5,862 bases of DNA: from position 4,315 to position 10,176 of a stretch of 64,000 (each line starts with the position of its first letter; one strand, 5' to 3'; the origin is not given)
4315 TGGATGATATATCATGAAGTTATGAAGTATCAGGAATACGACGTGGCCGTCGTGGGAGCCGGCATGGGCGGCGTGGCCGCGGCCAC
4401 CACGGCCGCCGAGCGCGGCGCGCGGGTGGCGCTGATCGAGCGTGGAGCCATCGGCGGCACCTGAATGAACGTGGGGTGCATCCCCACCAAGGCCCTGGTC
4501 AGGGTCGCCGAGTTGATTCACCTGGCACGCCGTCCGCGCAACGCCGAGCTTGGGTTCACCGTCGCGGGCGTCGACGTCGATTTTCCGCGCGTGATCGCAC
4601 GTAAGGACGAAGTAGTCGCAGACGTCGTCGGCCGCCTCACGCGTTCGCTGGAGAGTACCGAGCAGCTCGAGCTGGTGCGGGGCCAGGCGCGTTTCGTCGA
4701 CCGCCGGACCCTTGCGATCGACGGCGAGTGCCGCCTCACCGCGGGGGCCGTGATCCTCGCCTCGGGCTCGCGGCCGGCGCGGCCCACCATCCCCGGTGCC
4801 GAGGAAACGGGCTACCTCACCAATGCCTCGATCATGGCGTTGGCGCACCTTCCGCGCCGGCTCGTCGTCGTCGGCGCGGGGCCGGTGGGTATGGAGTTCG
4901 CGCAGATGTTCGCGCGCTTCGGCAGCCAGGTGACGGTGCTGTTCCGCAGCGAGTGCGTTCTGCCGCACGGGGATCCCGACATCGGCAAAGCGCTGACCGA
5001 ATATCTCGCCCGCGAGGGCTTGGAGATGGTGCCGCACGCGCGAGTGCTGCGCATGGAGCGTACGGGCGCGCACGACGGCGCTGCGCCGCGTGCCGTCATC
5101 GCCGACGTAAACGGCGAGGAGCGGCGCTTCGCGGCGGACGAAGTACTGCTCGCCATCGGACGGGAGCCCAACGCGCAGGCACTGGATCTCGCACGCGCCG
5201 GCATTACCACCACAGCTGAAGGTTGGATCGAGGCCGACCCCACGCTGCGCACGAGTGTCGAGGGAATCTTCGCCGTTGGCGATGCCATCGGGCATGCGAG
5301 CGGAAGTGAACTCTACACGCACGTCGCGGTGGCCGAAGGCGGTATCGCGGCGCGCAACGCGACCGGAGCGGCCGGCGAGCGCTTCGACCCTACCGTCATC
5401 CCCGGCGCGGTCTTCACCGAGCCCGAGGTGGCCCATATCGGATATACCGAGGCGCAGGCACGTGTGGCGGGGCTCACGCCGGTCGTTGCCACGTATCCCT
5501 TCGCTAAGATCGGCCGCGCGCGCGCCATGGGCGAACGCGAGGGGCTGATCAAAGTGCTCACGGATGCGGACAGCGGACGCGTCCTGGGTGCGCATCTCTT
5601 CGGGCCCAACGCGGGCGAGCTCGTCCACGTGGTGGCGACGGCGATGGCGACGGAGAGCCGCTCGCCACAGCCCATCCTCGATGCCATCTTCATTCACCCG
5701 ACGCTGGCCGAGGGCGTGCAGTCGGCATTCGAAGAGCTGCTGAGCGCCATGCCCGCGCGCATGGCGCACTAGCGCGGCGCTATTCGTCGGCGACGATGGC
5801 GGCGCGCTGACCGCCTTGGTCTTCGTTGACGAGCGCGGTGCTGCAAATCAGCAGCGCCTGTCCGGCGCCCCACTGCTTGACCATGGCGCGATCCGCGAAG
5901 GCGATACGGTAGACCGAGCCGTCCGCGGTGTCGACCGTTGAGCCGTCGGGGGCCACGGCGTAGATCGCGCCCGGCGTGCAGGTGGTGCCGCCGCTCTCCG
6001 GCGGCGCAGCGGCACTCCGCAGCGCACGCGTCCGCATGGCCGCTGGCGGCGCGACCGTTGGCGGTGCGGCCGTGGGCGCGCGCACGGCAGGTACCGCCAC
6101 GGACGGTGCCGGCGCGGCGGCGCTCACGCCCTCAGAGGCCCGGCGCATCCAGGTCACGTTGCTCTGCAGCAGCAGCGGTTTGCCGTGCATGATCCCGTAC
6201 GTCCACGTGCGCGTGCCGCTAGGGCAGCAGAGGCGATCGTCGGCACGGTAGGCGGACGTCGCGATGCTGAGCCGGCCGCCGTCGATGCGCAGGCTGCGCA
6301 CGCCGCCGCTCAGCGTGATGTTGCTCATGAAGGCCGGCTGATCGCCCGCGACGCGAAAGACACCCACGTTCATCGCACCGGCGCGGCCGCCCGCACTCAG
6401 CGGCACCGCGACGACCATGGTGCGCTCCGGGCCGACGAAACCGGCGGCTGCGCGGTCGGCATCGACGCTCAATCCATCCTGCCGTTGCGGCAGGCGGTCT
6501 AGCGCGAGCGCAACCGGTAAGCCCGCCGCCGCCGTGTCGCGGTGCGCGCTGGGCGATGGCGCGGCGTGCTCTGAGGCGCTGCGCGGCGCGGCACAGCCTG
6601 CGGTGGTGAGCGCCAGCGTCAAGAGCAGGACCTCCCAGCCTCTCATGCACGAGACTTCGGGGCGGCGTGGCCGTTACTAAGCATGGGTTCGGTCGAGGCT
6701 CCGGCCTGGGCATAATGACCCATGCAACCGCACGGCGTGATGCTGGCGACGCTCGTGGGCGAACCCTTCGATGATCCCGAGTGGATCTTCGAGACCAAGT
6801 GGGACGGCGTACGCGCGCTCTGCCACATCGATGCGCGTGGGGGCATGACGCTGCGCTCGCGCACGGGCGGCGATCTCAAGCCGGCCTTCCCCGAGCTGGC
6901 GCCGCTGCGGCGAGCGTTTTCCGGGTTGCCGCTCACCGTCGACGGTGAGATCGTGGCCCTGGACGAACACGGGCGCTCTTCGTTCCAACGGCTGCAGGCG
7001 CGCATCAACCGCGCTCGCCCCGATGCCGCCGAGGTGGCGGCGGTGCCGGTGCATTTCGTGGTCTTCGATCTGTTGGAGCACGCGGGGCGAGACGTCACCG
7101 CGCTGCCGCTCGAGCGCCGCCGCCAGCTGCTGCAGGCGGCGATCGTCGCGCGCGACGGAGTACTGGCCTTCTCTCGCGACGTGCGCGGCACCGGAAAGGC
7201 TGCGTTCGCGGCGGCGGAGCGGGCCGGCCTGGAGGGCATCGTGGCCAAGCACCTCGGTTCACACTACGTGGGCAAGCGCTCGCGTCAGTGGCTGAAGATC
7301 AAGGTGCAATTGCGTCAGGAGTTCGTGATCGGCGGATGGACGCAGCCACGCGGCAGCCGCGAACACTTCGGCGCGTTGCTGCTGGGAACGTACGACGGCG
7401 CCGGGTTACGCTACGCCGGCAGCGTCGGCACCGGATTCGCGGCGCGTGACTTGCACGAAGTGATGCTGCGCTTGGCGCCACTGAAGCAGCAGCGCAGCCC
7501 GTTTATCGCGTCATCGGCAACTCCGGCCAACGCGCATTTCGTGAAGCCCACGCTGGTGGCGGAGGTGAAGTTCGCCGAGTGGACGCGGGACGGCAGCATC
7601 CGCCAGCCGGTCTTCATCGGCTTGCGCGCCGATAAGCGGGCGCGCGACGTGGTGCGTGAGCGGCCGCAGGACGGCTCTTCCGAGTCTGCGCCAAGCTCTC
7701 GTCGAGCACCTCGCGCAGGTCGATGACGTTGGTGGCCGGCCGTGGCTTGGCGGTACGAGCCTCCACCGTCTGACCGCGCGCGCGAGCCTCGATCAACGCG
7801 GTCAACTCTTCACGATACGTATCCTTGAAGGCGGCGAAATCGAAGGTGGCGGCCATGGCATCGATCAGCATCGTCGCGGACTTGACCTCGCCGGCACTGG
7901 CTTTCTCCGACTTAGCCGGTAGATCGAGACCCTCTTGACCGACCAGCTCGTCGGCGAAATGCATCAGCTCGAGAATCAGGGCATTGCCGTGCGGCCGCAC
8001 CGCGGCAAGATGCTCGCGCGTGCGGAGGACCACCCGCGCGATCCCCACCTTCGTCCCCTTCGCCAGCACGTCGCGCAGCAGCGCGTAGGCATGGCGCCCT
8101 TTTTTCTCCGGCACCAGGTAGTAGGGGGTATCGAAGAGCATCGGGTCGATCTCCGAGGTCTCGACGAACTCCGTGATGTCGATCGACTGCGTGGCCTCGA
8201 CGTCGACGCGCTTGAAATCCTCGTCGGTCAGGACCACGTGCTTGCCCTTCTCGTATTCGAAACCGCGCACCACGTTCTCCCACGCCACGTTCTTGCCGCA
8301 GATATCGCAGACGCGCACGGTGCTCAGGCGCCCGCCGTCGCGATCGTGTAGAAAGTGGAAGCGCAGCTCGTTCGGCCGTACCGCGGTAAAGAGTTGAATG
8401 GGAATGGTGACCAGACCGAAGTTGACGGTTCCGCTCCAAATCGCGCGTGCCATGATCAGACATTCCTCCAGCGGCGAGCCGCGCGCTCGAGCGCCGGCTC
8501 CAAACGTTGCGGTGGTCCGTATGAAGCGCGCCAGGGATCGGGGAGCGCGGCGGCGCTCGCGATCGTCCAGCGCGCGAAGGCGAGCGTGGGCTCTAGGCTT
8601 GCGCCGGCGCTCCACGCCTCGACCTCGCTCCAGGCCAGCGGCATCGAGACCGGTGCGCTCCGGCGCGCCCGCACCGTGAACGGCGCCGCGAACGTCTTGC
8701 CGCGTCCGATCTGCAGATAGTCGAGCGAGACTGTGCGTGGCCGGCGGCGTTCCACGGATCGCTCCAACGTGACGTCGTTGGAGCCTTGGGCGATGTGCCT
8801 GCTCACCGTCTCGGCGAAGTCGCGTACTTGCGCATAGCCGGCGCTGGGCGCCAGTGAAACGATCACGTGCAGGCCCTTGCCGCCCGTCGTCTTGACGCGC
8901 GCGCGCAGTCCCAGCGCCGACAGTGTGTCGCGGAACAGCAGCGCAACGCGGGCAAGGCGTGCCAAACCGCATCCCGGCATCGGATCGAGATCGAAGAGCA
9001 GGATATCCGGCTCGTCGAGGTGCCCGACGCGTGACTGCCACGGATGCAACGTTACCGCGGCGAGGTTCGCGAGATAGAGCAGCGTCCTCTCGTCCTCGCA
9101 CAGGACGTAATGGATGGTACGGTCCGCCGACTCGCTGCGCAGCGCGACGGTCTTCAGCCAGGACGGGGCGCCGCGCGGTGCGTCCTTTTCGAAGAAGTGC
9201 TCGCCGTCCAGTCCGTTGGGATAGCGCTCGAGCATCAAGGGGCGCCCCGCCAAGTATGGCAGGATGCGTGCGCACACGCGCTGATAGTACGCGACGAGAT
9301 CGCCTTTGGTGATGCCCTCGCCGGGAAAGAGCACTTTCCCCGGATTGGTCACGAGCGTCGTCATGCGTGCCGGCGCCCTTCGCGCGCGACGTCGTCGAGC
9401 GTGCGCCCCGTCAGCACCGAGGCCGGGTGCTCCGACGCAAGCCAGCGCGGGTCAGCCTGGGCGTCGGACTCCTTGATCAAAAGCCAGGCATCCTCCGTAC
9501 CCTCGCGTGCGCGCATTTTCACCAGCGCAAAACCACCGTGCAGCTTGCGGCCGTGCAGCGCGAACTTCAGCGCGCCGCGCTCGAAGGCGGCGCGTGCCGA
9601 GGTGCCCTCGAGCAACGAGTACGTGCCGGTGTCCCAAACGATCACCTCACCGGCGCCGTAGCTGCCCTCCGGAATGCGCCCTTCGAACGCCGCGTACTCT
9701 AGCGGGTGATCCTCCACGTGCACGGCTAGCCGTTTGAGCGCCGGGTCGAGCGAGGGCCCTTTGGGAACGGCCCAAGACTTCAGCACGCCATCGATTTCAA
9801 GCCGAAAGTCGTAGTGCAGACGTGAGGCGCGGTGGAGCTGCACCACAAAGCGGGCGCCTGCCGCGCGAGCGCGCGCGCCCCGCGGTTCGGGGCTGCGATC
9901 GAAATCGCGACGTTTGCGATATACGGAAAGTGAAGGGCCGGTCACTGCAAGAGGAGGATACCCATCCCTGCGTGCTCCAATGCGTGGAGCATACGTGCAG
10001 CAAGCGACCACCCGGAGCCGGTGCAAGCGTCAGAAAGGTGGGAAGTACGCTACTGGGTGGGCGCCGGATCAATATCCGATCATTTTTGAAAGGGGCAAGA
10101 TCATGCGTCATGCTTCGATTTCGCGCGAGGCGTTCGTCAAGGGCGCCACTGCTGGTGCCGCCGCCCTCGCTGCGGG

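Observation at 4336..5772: In-frame TGA replaces the first redox-active Cys of a flavoprotein disulfide reductase: candidate selenoprotein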

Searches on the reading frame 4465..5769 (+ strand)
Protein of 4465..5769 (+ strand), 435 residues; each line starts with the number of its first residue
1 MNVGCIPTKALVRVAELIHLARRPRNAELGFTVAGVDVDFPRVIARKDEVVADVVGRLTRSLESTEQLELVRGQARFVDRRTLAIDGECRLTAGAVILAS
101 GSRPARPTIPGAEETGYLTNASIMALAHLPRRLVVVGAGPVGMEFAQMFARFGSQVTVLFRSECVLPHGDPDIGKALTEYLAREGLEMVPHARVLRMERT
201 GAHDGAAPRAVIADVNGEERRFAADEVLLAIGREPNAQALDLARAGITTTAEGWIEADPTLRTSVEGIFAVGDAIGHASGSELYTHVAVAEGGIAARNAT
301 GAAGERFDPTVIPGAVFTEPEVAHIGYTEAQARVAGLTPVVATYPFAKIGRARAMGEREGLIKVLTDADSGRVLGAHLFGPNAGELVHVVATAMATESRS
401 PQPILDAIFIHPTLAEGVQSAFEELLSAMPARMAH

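Call 67: search_protein_representatives(protein=window:4465-5769:+)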
Query: 435 residues. Proteins with E-value up to 0.001 (for the whole library): 37500; up to 1e-10: 17794; up to 1e-30: 4804. The best 150 are listed.
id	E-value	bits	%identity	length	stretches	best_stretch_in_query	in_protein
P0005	2.4e-180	616.5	68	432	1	1-435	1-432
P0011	1.1e-94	334.3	47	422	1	1-435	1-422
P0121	1.3e-83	297.9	44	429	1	3-431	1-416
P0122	1.4e-75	271.4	43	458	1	4-422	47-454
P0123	3.1e-75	270.3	39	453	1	2-422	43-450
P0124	4.8e-75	269.7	38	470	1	2-426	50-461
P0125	2.1e-74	267.6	36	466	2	1-424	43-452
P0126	2.6e-74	267.3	39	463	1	3-419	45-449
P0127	1.7e-73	264.6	36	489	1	1-419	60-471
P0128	3.7e-73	263.4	37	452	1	2-422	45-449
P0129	7.7e-73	262.4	39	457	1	2-425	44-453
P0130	9.3e-73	262.1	39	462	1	1-421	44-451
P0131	5.0e-72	259.7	41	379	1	54-435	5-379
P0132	5.3e-72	259.6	38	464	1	3-429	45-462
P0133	5.4e-72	259.6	40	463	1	2-425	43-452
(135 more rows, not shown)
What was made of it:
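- The first Cys forms score 271 bits or less, against 298-616 bits (call 67).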

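Call 82: find_encoding_contigs(protein=P0121, flank=6000, max_places=1)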
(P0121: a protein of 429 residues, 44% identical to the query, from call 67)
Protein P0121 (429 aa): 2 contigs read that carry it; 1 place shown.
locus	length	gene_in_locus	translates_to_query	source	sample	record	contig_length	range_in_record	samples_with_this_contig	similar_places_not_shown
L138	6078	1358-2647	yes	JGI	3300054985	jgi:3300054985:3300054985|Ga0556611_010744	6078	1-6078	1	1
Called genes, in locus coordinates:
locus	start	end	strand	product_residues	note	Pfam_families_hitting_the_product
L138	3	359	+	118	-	?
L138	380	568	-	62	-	-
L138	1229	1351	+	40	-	PF07992:Pyr_redox_2 (weak), PF12831:FAD_oxidored (weak)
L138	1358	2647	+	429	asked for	PF07992:Pyr_redox_2, PF13738:Pyr_redox_3 (weak), PF00070:Pyr_redox, PF02852:Pyr_redox_dim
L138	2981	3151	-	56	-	-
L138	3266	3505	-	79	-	PF02627:CMD (weak)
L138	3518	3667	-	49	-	-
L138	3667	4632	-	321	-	PF00730:HhH-GPD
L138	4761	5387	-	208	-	PF01022:HTH_5 (weak), PF12840:HTH_20 (weak)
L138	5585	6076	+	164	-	?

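Call 87: search_protein_families(library=ncbifam, proteins=[L138:4761-5387:-], max_evalue=0.001)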
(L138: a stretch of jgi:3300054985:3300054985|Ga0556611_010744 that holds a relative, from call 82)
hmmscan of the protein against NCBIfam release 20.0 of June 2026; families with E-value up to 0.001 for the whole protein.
L138:4761-5387:- (208 aa): 4 families
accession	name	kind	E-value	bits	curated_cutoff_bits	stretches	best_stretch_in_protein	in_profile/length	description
TIGR02702.1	SufR_cyano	equivalog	2e-12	47.3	178.8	1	3-186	1-193/208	iron-sulfur cluster biosynthesis transcriptional regulator SufR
NF033788.1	HTH_metalloreg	subfamily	2.1e-08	33.8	55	1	2-48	10-56/77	metalloregulator ArsR/SmtB family transcription factor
NF033789.1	repress_SdpR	subfamily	0.00031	20.6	100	1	3-47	8-51/79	autorepressor SdpR family transcription factor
NF053602.1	Phr_regulator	exception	0.00087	18.9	320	0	3-65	12-73/191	heat shock transcription regulator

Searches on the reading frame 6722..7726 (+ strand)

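Call 95: search_protein_families(library=pfam, proteins=[window:6722-7726:+], max_evalue=0.00001)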
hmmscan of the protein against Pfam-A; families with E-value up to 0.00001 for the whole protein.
window:6722-7726:+ (334 aa): 2 families
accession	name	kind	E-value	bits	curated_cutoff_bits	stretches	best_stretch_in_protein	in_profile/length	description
PF01068.26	DNA_ligase_A_M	-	2.3e-32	112.8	26.2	1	16-194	17-204/204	ATP dependent DNA ligase domain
PF04679.21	DNA_ligase_A_C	-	7.5e-29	100.4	27.5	1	213-305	2-94/94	ATP dependent DNA ligase C terminal region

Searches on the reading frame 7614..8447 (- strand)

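Call 95: search_protein_families(library=pfam, proteins=[window:7614-8447:-], max_evalue=0.00001)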
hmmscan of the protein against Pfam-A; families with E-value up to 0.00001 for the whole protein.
window:7614-8447:- (277 aa): 1 family
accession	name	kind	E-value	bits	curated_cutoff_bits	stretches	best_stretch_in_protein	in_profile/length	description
PF02735.22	Ku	-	9.5e-44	150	25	1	10-186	2-186/190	Ku70/Ku80 beta-barrel domain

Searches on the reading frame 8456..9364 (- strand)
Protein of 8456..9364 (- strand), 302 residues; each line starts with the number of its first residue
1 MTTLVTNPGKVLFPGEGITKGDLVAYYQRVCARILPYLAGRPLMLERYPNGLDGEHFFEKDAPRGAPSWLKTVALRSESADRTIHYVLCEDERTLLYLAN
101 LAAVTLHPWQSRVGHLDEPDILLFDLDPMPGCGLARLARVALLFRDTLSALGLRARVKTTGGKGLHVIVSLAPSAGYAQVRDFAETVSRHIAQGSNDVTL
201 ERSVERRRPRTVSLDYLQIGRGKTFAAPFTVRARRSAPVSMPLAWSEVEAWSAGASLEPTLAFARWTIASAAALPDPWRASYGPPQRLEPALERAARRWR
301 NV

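Call 95: search_protein_families(library=pfam, proteins=[window:8456-9364:-], max_evalue=0.00001)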
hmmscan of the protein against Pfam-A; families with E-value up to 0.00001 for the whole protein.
window:8456-9364:- (302 aa): 1 family
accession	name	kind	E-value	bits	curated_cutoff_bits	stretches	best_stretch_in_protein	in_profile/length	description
PF21686.3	LigD_Prim-Pol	-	1.5e-79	267.6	27.4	1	19-258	1-239/254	LigD, primase-polymerase domain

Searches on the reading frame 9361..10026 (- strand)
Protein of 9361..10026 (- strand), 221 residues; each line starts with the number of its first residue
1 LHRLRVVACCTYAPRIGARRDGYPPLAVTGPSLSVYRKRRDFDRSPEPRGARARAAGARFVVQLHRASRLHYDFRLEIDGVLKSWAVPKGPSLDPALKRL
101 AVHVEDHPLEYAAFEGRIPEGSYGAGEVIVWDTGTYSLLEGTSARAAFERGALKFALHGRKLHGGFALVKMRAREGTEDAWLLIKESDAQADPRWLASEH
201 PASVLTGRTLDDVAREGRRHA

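Call 95: search_protein_families(library=pfam, proteins=[window:9361-10026:-], max_evalue=0.00001)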
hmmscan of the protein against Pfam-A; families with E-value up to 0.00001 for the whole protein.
window:9361-10026:- (221 aa): 1 family
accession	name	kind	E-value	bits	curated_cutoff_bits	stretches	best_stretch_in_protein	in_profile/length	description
PF13298.12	LigD_N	-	3.8e-45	152.9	31.1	1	63-170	1-107/107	DNA Ligase D 3'-phosphoesterase domain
